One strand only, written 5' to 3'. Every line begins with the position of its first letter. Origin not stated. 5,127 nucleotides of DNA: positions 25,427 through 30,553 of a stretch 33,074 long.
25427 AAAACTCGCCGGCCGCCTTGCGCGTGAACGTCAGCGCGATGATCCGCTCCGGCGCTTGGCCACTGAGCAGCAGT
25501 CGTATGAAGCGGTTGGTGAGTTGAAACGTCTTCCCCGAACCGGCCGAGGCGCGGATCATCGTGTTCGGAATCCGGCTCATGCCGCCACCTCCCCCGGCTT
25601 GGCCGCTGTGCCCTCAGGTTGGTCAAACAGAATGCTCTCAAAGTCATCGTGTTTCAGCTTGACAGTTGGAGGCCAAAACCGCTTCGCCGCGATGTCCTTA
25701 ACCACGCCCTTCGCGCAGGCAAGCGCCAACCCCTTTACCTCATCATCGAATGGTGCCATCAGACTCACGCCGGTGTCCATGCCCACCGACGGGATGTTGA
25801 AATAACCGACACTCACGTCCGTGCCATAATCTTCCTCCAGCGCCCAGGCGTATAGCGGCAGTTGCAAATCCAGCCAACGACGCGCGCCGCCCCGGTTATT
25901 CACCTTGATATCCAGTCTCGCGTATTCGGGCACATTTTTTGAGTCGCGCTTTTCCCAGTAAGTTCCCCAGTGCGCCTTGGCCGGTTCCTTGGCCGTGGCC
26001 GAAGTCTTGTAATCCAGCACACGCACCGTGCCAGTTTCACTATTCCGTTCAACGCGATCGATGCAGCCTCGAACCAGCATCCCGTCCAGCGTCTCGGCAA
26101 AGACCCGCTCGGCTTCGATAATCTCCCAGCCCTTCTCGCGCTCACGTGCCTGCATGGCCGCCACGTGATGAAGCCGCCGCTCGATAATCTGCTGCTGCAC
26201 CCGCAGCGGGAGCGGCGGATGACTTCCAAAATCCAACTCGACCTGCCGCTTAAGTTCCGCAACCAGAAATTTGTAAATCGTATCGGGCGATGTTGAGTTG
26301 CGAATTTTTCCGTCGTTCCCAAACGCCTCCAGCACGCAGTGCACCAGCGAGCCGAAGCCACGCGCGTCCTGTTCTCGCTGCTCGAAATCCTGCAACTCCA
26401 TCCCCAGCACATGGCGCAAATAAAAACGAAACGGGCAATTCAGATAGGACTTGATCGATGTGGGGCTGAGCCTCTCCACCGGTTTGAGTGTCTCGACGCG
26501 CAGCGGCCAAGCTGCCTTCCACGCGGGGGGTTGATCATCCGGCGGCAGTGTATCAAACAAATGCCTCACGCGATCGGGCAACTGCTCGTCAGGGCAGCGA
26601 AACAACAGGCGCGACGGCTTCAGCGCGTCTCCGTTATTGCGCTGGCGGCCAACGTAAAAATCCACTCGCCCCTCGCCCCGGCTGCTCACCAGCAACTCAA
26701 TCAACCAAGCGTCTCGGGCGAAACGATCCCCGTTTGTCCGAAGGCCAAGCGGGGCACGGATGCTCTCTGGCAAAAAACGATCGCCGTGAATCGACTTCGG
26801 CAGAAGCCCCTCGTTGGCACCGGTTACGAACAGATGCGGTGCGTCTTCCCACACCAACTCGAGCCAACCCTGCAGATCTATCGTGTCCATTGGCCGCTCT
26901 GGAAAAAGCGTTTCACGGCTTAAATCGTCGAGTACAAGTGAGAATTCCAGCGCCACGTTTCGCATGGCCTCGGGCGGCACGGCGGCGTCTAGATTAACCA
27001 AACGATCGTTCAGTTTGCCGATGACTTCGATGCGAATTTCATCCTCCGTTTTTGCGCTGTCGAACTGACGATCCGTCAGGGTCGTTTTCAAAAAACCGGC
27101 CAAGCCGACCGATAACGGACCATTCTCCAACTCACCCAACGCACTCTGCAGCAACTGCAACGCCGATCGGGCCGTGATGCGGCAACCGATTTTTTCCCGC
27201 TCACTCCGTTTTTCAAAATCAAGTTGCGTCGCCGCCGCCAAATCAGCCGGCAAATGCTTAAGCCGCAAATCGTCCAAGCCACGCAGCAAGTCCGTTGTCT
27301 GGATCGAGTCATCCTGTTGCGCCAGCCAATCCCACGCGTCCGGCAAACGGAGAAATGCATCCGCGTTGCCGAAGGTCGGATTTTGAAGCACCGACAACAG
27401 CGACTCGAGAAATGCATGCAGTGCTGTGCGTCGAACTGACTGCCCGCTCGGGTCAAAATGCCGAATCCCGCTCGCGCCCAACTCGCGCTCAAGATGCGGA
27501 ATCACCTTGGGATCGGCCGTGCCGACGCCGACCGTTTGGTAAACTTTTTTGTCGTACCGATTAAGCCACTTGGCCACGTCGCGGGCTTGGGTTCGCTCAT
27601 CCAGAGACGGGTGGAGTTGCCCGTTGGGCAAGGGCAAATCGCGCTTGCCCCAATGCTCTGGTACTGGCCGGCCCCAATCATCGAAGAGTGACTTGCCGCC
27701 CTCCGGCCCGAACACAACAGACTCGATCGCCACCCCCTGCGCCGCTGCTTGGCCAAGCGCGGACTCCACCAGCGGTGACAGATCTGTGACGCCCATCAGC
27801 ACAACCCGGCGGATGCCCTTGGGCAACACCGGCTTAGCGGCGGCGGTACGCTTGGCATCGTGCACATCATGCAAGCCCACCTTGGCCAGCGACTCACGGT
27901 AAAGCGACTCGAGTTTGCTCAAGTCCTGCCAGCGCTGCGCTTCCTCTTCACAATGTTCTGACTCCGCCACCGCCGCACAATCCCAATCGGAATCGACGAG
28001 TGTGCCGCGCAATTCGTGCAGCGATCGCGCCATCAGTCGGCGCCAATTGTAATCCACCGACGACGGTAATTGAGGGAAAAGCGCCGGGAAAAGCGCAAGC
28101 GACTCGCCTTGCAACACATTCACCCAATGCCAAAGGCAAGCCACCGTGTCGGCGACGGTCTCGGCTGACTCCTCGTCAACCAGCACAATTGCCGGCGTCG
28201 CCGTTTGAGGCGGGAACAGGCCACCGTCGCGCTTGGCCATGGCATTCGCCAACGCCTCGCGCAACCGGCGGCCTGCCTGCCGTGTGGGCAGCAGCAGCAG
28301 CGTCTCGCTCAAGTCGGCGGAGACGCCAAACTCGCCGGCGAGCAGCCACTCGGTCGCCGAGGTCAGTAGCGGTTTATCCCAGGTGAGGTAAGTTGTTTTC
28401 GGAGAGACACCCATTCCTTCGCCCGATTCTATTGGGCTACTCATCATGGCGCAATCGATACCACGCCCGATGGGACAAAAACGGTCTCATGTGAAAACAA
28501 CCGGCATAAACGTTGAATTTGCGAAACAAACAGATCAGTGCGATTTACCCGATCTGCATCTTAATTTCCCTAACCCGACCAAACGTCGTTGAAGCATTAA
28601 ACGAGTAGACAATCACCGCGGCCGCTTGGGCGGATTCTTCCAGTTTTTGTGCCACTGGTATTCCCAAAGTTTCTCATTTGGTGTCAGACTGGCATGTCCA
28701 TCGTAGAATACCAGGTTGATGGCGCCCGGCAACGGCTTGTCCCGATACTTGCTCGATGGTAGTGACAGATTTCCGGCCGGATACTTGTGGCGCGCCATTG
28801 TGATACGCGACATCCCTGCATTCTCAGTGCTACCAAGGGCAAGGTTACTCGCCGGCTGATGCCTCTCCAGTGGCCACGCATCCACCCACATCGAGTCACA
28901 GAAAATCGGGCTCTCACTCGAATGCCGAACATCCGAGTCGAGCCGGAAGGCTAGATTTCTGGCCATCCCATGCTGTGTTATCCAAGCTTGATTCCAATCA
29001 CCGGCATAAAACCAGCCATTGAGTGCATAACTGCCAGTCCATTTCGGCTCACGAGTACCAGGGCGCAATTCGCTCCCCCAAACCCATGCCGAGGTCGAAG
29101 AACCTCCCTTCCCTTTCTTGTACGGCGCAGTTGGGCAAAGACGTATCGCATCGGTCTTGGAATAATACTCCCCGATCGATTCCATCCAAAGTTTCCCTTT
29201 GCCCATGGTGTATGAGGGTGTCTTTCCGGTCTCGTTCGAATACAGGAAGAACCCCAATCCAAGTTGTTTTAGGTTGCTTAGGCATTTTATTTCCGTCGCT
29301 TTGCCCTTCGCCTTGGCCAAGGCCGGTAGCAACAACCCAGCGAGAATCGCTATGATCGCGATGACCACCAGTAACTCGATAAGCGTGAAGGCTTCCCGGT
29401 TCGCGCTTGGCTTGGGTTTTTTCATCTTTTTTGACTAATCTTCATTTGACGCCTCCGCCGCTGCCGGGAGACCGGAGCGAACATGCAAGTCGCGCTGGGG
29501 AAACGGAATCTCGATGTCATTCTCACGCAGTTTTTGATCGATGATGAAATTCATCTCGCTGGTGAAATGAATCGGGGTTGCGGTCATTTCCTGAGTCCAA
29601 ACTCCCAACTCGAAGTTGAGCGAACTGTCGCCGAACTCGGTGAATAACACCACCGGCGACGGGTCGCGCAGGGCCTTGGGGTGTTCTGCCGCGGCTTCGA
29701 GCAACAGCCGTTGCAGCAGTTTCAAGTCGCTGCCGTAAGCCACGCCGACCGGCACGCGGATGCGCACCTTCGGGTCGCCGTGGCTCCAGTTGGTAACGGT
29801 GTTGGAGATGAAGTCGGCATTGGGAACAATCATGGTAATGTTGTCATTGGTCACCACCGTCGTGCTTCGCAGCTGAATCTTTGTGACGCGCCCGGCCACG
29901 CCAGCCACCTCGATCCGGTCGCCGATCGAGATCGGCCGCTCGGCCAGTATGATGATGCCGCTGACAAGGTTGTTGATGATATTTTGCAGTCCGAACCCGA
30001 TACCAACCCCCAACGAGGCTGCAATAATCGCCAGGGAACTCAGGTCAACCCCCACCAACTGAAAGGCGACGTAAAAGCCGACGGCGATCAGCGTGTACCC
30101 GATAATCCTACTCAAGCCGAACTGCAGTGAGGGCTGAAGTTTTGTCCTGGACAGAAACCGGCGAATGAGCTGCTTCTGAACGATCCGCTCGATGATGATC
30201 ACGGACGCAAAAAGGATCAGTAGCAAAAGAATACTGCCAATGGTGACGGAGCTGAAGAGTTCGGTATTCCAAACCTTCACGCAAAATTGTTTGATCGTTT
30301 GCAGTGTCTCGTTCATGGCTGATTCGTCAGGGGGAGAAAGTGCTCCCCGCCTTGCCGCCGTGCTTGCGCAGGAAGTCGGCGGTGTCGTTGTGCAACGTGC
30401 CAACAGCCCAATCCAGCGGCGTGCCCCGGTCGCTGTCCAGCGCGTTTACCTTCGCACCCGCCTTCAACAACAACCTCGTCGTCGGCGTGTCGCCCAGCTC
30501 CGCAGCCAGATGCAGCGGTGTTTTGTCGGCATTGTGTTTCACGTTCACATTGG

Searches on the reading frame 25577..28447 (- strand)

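Call 21: search_protein_families(library=pfam, proteins=[window:25577-28447:-], max_evalue=0.1)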
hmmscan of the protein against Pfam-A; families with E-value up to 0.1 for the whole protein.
window:25577-28447:- (956 aa): 1 family
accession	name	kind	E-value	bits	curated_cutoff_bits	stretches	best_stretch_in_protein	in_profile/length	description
PF12705.13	PDDEXK_1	-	4.1e-28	99.4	22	1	659-897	1-203/247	PD-(D/E)XK nuclease superfamily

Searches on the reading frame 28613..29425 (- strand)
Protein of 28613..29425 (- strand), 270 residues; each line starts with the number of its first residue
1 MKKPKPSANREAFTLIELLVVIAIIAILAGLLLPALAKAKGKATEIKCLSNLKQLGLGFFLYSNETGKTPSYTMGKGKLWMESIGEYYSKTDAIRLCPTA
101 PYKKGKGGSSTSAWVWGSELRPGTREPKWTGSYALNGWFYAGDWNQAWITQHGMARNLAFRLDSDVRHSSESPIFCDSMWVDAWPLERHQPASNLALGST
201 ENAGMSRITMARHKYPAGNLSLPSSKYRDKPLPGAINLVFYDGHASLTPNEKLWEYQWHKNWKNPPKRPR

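Call 21: search_protein_families(library=pfam, proteins=[window:28613-29425:-], max_evalue=0.1)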
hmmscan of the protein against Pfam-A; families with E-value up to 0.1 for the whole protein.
window:28613-29425:- (270 aa): 2 families
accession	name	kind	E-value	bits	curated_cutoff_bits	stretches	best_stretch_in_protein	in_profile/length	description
PF07963.17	N_methyl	-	5.3e-07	29.4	21.2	1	9-33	3-27/27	Prokaryotic N-terminal methylation motif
PF07596.16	SBP_bac_10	-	0.0075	16.8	23.3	1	46-81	10-45/268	Protein of unknown function (DUF1559)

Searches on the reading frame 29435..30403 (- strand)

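Call 21: search_protein_families(library=pfam, proteins=[window:29435-30403:-], max_evalue=0.1)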
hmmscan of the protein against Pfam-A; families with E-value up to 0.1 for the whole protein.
window:29435-30403:- (322 aa): 4 families
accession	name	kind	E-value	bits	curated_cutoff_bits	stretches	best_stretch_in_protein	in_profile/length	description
PF00924.24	MS_channel_2nd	-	3.9e-22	78.6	20.2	1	141-208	1-68/68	Mechanosensitive ion channel, beta-domain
PF21082.3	MS_channel_3rd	-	5.8e-17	62.3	21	1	215-299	1-88/88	Mechanosensitive ion channel MscS, C-terminal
PF21088.3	MS_channel_1st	-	4.2e-06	27.1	23.1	1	100-140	2-42/42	Mechanosensitive ion channel, transmembrane helices 2/3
PF20745.2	TSP_Ig-like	-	0.091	13.5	27.9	0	169-209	2-43/86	Tailspike protein-like, Ig-like domain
